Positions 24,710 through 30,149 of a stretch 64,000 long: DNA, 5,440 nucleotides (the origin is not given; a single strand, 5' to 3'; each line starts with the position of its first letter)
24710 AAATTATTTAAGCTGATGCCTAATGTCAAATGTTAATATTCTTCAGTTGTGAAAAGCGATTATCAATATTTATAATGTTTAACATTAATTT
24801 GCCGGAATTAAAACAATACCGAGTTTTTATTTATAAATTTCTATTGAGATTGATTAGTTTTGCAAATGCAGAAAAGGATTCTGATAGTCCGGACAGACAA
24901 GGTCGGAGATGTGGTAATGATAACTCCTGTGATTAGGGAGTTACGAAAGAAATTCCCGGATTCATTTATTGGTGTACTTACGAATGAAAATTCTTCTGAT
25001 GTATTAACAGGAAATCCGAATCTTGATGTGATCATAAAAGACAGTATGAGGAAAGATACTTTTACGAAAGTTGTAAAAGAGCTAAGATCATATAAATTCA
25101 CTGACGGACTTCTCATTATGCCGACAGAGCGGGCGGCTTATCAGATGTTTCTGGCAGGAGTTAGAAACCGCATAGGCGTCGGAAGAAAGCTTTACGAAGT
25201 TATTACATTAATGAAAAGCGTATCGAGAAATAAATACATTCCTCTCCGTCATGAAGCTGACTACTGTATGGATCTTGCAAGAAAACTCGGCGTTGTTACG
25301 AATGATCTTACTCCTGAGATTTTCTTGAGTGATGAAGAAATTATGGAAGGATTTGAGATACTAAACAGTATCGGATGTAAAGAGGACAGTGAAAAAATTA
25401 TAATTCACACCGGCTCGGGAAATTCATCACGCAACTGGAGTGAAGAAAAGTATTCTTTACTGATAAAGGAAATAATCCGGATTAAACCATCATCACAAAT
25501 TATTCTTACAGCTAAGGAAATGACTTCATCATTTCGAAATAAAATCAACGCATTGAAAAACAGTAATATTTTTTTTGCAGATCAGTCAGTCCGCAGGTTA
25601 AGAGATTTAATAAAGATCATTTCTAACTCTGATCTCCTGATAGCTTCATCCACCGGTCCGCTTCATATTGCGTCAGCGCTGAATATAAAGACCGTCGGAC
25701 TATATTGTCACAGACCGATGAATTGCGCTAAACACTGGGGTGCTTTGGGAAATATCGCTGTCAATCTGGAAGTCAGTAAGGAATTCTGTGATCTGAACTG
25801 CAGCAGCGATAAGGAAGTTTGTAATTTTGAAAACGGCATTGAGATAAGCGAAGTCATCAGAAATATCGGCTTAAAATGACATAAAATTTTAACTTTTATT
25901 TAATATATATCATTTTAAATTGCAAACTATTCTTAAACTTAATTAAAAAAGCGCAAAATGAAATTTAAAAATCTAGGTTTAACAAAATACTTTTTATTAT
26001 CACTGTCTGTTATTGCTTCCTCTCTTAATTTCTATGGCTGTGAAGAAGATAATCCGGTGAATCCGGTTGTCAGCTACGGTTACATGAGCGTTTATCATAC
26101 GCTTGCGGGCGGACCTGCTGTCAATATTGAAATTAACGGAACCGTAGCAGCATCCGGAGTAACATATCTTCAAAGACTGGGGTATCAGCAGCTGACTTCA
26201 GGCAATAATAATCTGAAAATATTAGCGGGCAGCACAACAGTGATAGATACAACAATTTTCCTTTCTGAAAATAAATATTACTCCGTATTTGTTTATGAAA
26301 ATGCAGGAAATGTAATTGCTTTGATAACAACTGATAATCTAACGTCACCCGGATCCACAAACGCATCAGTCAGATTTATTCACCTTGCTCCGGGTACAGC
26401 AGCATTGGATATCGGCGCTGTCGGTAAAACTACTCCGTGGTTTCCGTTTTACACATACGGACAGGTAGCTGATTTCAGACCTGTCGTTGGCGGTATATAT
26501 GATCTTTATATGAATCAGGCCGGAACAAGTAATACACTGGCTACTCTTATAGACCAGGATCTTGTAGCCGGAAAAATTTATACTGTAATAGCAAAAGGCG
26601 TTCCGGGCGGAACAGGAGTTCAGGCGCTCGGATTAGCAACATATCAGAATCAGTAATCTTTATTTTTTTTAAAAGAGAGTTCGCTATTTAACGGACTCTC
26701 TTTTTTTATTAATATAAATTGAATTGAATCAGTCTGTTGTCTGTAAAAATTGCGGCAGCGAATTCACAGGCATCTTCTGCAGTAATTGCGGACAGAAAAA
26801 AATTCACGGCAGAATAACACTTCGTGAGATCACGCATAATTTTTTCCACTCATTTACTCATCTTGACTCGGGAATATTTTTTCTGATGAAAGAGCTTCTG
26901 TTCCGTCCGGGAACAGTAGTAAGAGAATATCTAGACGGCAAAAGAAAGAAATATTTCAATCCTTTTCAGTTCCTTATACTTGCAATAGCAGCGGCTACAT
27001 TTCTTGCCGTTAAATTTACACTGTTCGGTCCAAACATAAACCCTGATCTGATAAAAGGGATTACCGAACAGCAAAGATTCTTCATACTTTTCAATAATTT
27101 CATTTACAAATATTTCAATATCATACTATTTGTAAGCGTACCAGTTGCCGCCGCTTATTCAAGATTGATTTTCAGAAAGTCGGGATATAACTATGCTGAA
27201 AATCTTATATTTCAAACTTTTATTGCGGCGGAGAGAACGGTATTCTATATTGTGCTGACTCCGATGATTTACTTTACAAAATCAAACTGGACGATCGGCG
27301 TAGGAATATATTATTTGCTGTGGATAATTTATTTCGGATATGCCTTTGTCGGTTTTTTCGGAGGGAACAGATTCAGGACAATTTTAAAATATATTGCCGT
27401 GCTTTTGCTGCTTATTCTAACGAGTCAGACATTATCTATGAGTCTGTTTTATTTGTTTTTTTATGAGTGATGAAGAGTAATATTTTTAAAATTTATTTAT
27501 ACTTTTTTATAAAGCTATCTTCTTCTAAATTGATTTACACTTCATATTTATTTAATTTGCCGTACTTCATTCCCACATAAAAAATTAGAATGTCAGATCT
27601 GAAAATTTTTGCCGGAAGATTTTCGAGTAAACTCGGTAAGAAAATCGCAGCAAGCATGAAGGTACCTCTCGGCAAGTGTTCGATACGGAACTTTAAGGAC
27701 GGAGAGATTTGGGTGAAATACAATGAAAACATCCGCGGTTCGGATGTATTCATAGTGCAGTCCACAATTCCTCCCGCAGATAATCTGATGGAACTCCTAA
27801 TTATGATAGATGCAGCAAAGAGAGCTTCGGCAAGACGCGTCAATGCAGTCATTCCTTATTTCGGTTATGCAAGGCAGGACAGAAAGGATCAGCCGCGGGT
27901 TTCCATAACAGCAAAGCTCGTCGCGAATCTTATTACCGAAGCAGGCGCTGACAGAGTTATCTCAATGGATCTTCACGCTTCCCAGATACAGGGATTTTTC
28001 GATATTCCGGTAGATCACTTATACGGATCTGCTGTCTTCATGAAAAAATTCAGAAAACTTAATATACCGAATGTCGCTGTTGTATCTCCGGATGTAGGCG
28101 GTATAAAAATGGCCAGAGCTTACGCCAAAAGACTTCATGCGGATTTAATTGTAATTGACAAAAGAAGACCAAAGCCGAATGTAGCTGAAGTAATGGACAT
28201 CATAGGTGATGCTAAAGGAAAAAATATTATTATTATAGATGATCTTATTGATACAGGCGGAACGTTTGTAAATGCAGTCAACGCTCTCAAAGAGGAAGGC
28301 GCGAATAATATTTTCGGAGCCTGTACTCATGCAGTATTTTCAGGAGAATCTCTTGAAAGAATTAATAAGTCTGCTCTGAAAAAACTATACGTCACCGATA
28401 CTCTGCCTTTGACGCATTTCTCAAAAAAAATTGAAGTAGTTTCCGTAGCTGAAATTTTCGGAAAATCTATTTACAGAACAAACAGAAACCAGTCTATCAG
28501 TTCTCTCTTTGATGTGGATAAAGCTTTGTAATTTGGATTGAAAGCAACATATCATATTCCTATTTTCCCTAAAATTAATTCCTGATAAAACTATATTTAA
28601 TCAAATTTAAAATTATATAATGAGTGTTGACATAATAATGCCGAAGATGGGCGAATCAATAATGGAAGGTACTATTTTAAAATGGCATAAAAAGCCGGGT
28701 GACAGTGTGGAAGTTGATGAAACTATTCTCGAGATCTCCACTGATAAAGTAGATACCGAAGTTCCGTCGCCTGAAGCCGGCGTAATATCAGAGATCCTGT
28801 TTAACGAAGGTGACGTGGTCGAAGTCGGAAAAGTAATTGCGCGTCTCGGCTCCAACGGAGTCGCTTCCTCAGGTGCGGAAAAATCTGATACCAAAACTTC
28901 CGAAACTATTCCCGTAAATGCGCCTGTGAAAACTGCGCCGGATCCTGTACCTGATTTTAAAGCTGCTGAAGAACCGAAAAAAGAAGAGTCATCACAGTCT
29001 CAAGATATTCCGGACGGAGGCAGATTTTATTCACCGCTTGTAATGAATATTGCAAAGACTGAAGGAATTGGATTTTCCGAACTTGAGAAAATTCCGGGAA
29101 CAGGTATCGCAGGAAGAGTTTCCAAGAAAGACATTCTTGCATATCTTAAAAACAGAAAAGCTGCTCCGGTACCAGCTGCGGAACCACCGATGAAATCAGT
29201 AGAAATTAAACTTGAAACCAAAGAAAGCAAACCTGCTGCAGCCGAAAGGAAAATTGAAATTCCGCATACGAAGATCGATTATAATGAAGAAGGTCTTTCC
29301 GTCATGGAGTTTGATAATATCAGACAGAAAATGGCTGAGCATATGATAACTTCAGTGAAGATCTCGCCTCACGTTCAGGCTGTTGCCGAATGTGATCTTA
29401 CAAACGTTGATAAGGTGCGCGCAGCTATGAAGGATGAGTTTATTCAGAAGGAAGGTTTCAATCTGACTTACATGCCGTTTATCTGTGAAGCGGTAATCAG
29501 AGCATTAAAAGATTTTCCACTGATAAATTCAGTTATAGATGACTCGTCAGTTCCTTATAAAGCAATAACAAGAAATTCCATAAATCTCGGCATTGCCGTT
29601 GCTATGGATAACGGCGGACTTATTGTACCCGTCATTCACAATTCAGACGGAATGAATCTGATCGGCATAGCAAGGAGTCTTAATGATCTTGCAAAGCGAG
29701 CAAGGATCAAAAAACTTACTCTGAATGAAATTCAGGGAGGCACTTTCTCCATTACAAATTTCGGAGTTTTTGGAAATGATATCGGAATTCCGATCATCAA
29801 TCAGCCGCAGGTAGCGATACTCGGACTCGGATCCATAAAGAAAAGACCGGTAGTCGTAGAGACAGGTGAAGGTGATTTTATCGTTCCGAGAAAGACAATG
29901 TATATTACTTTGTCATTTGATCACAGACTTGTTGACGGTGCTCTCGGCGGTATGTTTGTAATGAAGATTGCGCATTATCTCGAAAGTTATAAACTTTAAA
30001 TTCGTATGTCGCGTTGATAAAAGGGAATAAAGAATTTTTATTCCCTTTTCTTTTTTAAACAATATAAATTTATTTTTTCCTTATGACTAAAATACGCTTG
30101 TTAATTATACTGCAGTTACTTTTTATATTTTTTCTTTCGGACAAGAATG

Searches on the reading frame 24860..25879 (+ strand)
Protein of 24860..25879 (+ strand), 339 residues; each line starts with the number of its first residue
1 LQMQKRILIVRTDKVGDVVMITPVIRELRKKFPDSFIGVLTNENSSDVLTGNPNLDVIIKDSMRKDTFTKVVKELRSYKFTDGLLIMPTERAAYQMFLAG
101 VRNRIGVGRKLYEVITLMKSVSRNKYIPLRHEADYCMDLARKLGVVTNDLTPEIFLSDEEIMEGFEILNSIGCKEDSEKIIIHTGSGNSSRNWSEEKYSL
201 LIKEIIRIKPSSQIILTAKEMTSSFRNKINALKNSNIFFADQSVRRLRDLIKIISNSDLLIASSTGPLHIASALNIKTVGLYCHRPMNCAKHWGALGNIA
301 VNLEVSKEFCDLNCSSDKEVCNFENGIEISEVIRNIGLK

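Call 91: search_protein_families(library=pfam, proteins=[window:24860-25879:+], max_evalue=0.0001)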
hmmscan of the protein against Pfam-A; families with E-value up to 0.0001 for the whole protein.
window:24860-25879:+ (339 aa): 1 family
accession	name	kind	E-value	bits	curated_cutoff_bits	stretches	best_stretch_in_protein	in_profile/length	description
PF01075.23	Glyco_transf_9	-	4.7e-12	46.2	22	1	69-302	2-229/247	Glycosyltransferase family 9 (heptosyltransferase)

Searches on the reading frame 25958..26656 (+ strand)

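Call 91: search_protein_families(library=pfam, proteins=[window:25958-26656:+], max_evalue=0.0001)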
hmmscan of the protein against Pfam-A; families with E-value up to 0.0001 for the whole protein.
window:25958-26656:+ (232 aa): 1 family
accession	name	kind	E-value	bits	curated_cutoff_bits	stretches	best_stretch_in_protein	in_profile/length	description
PF14344.12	DUF4397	-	1.2e-27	97.3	30.6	1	42-152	2-118/119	Domain of unknown function (DUF4397)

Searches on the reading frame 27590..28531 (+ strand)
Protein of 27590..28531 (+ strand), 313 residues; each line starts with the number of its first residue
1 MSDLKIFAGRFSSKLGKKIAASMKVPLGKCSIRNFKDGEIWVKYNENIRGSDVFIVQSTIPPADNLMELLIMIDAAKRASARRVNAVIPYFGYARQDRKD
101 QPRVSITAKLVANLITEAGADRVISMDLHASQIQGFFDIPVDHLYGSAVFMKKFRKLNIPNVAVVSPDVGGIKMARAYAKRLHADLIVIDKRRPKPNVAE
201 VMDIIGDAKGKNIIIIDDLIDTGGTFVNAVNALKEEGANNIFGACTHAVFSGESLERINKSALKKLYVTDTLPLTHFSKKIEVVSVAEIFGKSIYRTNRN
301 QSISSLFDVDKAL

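Call 91: search_protein_families(library=pfam, proteins=[window:27590-28531:+], max_evalue=0.0001)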
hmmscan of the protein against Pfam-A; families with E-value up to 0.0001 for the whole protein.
window:27590-28531:+ (313 aa): 4 families
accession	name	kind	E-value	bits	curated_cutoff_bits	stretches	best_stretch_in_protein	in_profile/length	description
PF13793.12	Pribosyltran_N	-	7e-50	168.2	25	1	4-119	1-117/117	N-terminal domain of ribose phosphate pyrophosphokinase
PF14572.12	Pribosyl_synth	-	1.7e-22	80.7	27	1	201-307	74-183/184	Phosphoribosyl synthetase-associated domain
PF00156.33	Pribosyltran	-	7.6e-16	58.3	26.3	1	152-258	21-135/158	Phosphoribosyl transferase domain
PF24390.1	PRTase-CE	-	4.1e-05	24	27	1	197-268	92-165/253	PRTase-CE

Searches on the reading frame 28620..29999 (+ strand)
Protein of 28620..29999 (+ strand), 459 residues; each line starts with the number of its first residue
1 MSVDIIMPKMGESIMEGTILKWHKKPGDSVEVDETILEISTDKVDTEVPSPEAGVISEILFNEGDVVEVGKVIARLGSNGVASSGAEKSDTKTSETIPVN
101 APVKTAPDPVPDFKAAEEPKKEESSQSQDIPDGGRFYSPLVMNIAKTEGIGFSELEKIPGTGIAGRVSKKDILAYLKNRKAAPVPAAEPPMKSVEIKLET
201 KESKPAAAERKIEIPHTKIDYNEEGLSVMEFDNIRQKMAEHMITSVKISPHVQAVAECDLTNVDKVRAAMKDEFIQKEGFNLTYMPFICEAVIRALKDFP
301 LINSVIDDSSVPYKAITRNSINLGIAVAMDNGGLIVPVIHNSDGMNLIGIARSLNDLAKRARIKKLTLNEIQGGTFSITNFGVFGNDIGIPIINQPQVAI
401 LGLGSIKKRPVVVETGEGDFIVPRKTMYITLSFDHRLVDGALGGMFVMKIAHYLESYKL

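Call 91: search_protein_families(library=pfam, proteins=[window:28620-29999:+], max_evalue=0.0001)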
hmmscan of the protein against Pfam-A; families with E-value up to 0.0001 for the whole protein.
window:28620-29999:+ (459 aa): 3 families
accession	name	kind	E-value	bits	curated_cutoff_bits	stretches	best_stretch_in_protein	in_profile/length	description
PF00198.28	2-oxoacid_dh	-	1e-72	244.8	23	1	228-458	6-228/232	2-oxoacid dehydrogenases acyltransferase (catalytic domain)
PF00364.28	Biotin_lipoyl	-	2.1e-22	79.2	22.1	1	4-76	2-73/73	Biotin-requiring enzyme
PF02817.22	E3_binding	-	1.6e-07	31.9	23.7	1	136-173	2-36/36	e3 binding domain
